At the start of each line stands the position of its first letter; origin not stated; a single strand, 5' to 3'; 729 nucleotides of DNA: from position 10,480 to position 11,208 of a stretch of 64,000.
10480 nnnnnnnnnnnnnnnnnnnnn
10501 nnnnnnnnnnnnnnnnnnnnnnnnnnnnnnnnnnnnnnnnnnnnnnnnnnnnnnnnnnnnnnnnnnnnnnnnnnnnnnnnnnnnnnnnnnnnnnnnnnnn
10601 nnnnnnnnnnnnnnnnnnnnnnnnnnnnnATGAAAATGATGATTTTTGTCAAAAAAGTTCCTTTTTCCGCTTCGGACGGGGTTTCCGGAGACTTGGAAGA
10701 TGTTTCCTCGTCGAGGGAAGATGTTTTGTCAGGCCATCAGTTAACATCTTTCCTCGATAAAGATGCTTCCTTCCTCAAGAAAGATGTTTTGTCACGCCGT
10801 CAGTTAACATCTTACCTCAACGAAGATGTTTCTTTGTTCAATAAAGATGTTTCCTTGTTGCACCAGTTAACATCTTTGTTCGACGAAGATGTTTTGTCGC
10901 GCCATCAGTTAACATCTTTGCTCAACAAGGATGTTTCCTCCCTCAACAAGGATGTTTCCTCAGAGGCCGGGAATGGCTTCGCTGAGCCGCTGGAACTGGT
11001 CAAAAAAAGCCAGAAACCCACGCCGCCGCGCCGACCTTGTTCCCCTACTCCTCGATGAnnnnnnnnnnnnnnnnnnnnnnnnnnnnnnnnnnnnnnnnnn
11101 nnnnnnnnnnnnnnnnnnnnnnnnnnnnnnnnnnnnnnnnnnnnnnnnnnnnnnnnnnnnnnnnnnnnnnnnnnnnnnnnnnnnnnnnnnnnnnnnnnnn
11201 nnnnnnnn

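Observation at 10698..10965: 21-bp-phased array of nine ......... motifs with four 33-bp palindromes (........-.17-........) in an AT-rich stretch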

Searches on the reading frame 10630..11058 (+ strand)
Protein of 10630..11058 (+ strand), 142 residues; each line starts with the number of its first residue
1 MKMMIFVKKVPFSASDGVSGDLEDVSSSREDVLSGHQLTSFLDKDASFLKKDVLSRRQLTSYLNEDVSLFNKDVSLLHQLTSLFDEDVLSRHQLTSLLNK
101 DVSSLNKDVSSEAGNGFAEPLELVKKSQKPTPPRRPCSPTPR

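Call 8: search_protein_families(library=pfam, proteins=[window:10630-11058:+], max_evalue=0.01)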
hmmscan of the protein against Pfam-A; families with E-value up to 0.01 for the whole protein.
window:10630-11058:+ (142 aa): 0 families

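Call 9: find_homologous_proteins(query=window:10630-11058:+, max_evalue=0.01)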
Query window:10630-11058:+ (142 aa): 3 proteins with E <= 0.01 among 637 candidates.
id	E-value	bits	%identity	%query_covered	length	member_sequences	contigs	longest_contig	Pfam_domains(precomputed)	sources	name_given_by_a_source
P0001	3.3e-84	298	100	100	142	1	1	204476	-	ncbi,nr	ncbi:MAG: hypothetical protein HZC54_02610 [Verrucomicrobia bacterium]|nr:hypothetical protein [Verr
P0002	2.4e-33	133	61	58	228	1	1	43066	PF06009.20,PF21081.3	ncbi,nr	ncbi:MAG: hypothetical protein HZA88_24205 [Verrucomicrobia bacterium]|nr:hypothetical protein [Verr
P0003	1.5e-21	95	54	87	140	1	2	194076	-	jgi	jgi:predicted butyrate kinase (DUF1464 family)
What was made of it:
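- Checked: It is annotated in NCBI as hypothetical protein HZC54_02610 (call 9).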

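Call 13: find_encoding_contigs(protein=P0002, flank=6000, max_places=4)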
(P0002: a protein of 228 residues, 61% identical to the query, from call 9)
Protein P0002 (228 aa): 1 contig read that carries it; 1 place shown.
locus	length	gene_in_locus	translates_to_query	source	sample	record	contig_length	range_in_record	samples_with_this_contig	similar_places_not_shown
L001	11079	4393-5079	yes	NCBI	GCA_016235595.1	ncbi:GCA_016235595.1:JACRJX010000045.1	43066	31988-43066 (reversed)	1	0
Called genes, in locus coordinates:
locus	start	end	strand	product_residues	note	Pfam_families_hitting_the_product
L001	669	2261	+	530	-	PF13401:AAA_22 (faint)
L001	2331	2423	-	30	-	-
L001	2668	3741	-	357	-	-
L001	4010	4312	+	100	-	PF13560:HTH_31, PF01381:HTH_3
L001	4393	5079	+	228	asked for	PF21081:Methyltrans_Mon_3rd (faint), PF06009: (faint)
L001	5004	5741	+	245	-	-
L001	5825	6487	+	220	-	PF01391:Collagen, PF02839:CBM_5_12 (weak), PF01391:Collagen (weak)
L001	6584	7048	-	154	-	PF01814:Hemerythrin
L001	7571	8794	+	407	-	-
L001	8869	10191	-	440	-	PF04734:Ceramidase_alk (weak)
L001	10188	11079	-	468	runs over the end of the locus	PF04734:Ceramidase_alk (faint)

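Call 14: find_encoding_contigs(protein=P0003, flank=6000, max_places=4)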
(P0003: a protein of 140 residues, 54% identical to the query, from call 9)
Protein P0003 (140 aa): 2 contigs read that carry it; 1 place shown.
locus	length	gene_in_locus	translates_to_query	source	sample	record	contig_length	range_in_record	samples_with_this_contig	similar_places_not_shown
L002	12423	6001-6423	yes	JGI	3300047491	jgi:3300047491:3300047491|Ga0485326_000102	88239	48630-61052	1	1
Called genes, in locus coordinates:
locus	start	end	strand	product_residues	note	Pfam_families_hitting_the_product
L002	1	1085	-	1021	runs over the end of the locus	PF21445:ADDB_N (weak), PF12705:PDDEXK_1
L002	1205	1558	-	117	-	-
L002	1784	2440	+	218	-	-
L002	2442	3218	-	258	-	PF05935:Arylsulfotrans (faint), PF14269:Arylsulfotran_2 (faint)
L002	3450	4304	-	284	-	-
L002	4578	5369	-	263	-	-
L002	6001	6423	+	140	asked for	-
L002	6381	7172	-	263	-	PF06283:ThuA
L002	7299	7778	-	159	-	PF01814:Hemerythrin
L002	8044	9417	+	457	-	PF00512:HisKA, PF02518:HATPase_c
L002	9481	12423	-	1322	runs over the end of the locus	PF18582:HZS_alpha, PF03781:FGE-sulfatase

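Call 31: search_protein_representatives(protein=window:10630-11058:+)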
Query: 142 residues. Proteins with E-value up to 0.001 (for the whole library): 12; up to 1e-10: 4; up to 1e-30: 3. The best 12 are listed.
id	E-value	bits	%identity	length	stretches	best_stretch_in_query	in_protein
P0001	1.1e-84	297.5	100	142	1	1-142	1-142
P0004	1.2e-38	148.5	28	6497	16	15-135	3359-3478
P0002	7.5e-34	133.1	71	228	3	49-110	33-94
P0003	4.9e-22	94.9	70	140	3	51-111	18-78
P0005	4.1e-07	46.6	30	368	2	49-110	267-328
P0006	6.4e-06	42.8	33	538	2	23-111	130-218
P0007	2.0e-05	41.2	29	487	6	39-105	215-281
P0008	3.1e-05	40.6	40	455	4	56-108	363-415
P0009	3.3e-05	40.5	24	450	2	16-110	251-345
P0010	4.1e-05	40.2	26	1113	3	20-111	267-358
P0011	2.1e-04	37.9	40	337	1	13-104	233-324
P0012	4.8e-04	36.7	38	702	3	69-103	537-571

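Call 34: find_encoding_contigs(protein=P0011, flank=6000, max_places=4)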
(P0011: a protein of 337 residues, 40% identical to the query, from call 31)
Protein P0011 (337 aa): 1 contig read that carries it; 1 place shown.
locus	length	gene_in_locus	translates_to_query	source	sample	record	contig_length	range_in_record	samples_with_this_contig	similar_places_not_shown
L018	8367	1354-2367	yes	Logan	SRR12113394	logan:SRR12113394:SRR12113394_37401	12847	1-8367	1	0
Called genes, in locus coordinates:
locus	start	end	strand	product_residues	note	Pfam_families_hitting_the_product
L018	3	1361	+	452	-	?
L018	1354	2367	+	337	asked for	-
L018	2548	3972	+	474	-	-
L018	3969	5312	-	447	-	PF01408:GFO_IDH_MocA, PF19051:GFO_IDH_MocA_C2, PF22725:GFO_IDH_MocA_C3 (faint)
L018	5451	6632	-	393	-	PF01408:GFO_IDH_MocA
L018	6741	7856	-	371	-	PF12706:Lactamase_B_2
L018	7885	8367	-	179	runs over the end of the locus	PF00072:Response_reg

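Call 38: search_protein_families(library=ncbifam, proteins=[L002:3450-4304:-, L002:4578-5369:-, L001:2668-3741:-, L001:5004-5741:+, L018:2548-3972:+, L018:3-1361:+, L001:4010-4312:+, L001:669-2261:+], max_evalue=0.01)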
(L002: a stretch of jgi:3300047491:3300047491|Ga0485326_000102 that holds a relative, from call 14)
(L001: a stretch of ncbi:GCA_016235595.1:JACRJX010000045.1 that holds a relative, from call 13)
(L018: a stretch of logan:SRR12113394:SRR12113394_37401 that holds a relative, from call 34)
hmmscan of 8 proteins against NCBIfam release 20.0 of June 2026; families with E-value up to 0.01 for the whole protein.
L002:3450-4304:- (284 aa): 0 families

L002:4578-5369:- (263 aa): 0 families

L001:2668-3741:- (357 aa): 0 families

L001:5004-5741:+ (245 aa): 0 families

L018:2548-3972:+ (474 aa): 0 families

L018:3-1361:+ (452 aa): 15 families
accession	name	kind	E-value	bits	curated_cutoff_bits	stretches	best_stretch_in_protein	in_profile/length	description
TIGR01073.1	pcrA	equivalog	7.2e-82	275.9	911.2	1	1-382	214-608/725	DNA helicase PcrA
NF008743.0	PRK11773.1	equivalog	1.3e-77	261.8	965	1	1-420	218-646/720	DNA helicase II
TIGR01075.1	uvrD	equivalog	7.1e-76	256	1144.45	1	1-422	213-643/715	DNA helicase II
TIGR01074.1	rep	equivalog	1.4e-68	231.7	951.45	2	1-211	211-423/668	DNA helicase Rep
NF008172.0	PRK10919.1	equivalog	1.6e-50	172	1168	2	1-196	212-408/673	DNA helicase Rep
TIGR02785.1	addA_Gpos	equivalog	3.6e-23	81.4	707.65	1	1-80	393-480/1234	helicase-exonuclease AddAB subunit AddA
TIGR00609.1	recB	equivalog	1.2e-20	73.3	696.05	2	1-87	376-462/1175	exodeoxyribonuclease V subunit beta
NF008276.0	PRK11054.1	equivalog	2.3e-20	72.7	543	2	1-106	435-542/684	DNA helicase IV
TIGR02784.1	addA_alphas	equivalog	2.1e-15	56.2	860.75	2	1-85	395-498/1138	double-strand break repair helicase AddA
NF010485.0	PRK13909.1-2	equivalog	2.9e-14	52.3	650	1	1-148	336-487/909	RecB-like helicase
NF010487.0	PRK13909.1-4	equivalog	8.4e-12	44.2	759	1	1-175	332-520/924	RecB-like helicase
NF041464.1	HelD_BACSU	equivalog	1.5e-08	33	419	1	2-140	552-683/779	RNA polymerase recycling motor HelD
NF008128.0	PRK10876.1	equivalog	5e-08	31.1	1697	1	1-87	382-468/1181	exodeoxyribonuclease V subunit beta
NF010486.0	PRK13909.1-3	equivalog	0.00017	19.8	1109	1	1-80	335-423/921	RecB-like helicase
NF041254.1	motor_HelR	exception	0.00061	18.2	750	1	2-82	524-601/706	RNA polymerase recycling motor ATPase HelR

L001:4010-4312:+ (100 aa): 9 families
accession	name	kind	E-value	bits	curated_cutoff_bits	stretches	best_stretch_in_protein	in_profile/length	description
TIGR03070.1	couple_hipB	subfamily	1.6e-06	27.9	71.65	1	13-59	2-48/58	type II toxin-antitoxin system Y4mF family antitoxin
TIGR00270.2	TIGR00270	equivalog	5.4e-06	26.3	110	1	14-57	76-119/159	multiprotein bridging factor aMBF1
NF006015.0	PRK08154.1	subfamily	2.8e-05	23.4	204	1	12-52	29-69/314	anaerobic benzoate catabolism transcriptional regulator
NF041951.1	phage_RstR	subfamily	8.8e-05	22.7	80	1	14-60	3-49/108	RstR family transcriptional repressor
NF010465.0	PRK13890.1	equivalog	0.00047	20.2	96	1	23-68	16-60/121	conjugal transfer protein TrbA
TIGR03830.1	CxxCG_CxxCG_HTH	subfamily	0.00054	19.8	61.8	1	11-58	63-110/127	type II TA system antitoxin MqsA family protein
NF003162.0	PRK04140.1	equivalog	0.00069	18.7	263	1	15-63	128-176/317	transcriptional regulator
NF041575.1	antitoxPezA_Strep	equivalog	0.0042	17.1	290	1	15-59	3-47/158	type II toxin-antitoxin system antitoxin PezA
NF046032.1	TransRegSlrRBacil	equivalog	0.007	16.5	250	1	15-53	3-41/149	HTH-type transcriptional regulator SlrR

L001:669-2261:+ (530 aa): 2 families
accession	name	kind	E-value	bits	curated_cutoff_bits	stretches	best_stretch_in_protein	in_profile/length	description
NF047389.1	ATPase_Sll1717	subfamily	4.5e-43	148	75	1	16-500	1-452/454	P-loop ATPase, Sll1717 family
NF053860.1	DS41_1_antiphage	equivalog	3.2e-06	26.4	370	1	340-404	321-385/448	anti-phage protein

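Call 39: search_protein_families(library=pfam, proteins=[L002:3450-4304:-, L002:4578-5369:-, L001:2668-3741:-, L001:5004-5741:+, L018:2548-3972:+, L018:3-1361:+, L001:669-2261:+, L002:1784-2440:+, L001:7571-8794:+], max_evalue=0.01)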
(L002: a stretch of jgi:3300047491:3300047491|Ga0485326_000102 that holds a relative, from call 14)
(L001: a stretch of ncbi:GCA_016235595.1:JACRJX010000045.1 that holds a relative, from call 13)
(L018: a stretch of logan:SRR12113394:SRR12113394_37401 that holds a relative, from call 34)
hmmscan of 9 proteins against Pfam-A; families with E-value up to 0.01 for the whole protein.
L002:3450-4304:- (284 aa): 0 families

L002:4578-5369:- (263 aa): 1 family
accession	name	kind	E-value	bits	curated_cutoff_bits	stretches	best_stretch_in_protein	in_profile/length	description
PF15841.10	TMEM239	-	0.0055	17.1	27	1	125-230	33-129/155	Transmembrane protein 239 family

L001:2668-3741:- (357 aa): 0 families

L001:5004-5741:+ (245 aa): 1 family
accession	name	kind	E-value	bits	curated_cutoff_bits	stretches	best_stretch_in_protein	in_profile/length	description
PF00041.27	fn3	-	0.00012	22.6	25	1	181-241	31-82/84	Fibronectin type III domain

L018:2548-3972:+ (474 aa): 0 families

L018:3-1361:+ (452 aa): 5 families
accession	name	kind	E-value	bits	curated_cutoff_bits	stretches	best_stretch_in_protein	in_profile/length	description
PF13361.12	UvrD_C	-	3.2e-51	175.3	25.6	2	60-198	1-139/350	UvrD-like helicase C-terminal domain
PF00580.27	UvrD-helicase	-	2.3e-19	70.5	23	1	1-55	217-271/271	UvrD/REP helicase N-terminal domain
PF13538.12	UvrD_C_2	-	5.4e-13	49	27.4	1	324-381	3-51/52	UvrD-like helicase C-terminal domain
PF13245.12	AAA_19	-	1.6e-06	28.8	25.1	1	1-40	95-134/134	AAA domain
PF01443.25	Viral_helicase1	-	0.00016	22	21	0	320-382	178-227/228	Viral superfamily 1 RNA helicase core domain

L001:669-2261:+ (530 aa): 4 families
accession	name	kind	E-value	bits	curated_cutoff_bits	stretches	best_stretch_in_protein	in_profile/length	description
PF13401.12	AAA_22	-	2.1e-05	25.3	27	1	46-218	5-97/130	AAA domain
PF05729.18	NACHT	-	0.0002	21.7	26.7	0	48-69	2-23/167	NACHT domain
PF24389.1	ORC-CDC6-like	-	0.0052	16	27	0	38-64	27-50/571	ORC-CDC6-like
PF01637.24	ATPase_2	-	0.0099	16.1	33.2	0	40-81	14-57/225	ATPase domain predominantly from Archaea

L002:1784-2440:+ (218 aa): 1 family
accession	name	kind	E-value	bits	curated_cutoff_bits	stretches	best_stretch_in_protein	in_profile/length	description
PF07589.16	PEP-CTERM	-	0.00041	20.8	20.7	1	192-216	2-24/24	PEP-CTERM motif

L001:7571-8794:+ (407 aa): 0 families

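Call 41: search_protein_families(library=padloc, proteins=[L002:3450-4304:-, L002:4578-5369:-, L001:2668-3741:-, L001:669-2261:+], max_evalue=0.01)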
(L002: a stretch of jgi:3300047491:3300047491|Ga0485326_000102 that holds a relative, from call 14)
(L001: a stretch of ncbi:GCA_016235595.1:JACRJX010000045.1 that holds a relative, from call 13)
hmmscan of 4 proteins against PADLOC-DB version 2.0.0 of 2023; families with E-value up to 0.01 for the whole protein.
L002:3450-4304:- (284 aa): 0 families

L002:4578-5369:- (263 aa): 0 families

L001:2668-3741:- (357 aa): 0 families

L001:669-2261:+ (530 aa): 1 family
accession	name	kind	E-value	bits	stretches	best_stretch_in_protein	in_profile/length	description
PDLC04561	PDC-M28C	-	0.002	15.1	0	198-292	163-256/480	-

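Call 72: predict_structure(protein=window:10630-11058:+)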
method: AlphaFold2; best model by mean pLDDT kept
length: 142 residues; sequences in the alignment: 1
mean_pLDDT: 60.1   pTM: 0.26
mean pLDDT of the five models: 60.1, 57.9, 56.7, 56.5, 46.9
residues with pLDDT >= 90: 1; 70-90: 46; 50-70: 44; < 50: 51
segments of 3 or more residues with pLDDT < 50: 1-21, 23-29, 119-121, 123-134, 136-140
pLDDT, mean of each block of 10 residues (from residue 1): 35 36 47 65 73 75 86 85 69 67 66 52 45 44 47
secondary structure, 60 per line:
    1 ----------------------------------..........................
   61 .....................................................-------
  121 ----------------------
elements in order: H35-113
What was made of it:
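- AlphaFold2 draws one long helix, residues 35-113 (call 72). The AlphaFold2 model has mean pLDDT 60 and disordered ends (call 72).
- Tried and rejected: AlphaFold2 of the ORF gave a generic long helix with pLDDT 60, which is not informative (call 72).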

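Call 86: search_protein_families(library=pfam, proteins=[P0011], max_evalue=0.01)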
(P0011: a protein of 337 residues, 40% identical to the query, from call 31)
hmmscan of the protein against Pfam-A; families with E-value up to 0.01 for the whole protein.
P0011 (337 aa): 0 families
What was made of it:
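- No protein family is found (calls 8, 31, 86).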
